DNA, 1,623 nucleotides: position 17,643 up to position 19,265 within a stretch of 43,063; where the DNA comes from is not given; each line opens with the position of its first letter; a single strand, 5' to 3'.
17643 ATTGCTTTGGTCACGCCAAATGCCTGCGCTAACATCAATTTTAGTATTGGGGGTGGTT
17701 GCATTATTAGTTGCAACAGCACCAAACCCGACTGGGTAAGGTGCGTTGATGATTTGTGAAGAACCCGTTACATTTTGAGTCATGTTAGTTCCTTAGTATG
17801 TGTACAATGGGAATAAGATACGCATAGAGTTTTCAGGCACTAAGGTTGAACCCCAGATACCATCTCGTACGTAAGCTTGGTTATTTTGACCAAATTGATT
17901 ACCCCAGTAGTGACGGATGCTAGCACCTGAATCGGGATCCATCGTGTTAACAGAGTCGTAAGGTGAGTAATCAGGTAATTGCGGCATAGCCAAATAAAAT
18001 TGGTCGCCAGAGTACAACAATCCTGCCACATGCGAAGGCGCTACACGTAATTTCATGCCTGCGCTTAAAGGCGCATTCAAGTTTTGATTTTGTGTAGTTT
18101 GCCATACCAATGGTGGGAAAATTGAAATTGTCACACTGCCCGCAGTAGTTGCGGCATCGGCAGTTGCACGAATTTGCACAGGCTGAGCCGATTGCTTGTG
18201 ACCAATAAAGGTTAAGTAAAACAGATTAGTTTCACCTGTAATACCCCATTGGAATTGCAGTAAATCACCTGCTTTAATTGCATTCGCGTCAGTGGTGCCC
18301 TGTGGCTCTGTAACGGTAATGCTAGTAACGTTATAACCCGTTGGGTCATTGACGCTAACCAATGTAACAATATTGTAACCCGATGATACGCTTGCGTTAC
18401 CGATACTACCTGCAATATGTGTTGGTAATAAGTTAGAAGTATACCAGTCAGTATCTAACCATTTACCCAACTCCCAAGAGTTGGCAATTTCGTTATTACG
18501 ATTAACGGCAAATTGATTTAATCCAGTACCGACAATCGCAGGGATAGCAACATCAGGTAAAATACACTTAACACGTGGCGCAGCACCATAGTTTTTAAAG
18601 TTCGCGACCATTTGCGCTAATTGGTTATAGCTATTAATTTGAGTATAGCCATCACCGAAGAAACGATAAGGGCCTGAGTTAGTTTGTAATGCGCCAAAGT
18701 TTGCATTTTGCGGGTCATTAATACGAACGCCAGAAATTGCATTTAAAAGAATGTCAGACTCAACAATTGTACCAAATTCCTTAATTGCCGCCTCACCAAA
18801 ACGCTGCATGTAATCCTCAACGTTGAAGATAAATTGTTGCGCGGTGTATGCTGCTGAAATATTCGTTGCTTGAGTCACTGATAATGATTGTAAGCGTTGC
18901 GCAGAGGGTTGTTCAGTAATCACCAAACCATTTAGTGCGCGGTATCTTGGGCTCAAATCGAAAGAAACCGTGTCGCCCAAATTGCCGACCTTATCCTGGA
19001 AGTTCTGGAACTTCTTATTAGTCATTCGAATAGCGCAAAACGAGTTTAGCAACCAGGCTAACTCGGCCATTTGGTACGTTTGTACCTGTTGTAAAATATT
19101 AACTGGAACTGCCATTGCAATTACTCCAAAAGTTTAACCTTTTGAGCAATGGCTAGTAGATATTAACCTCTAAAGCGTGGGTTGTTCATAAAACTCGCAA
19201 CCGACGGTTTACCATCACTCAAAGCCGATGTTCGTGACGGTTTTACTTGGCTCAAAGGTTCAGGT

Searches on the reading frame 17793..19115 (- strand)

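Call 81: search_protein_families(library=phrogs, proteins=[window:17793-19115:-], max_evalue=0.001)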
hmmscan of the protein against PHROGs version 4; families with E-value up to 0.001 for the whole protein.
window:17793-19115:- (440 aa): 1 family
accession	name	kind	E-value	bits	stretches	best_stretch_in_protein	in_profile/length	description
phrog_283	-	head and packaging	5.1e-12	46.8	1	222-427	209-375/385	major head protein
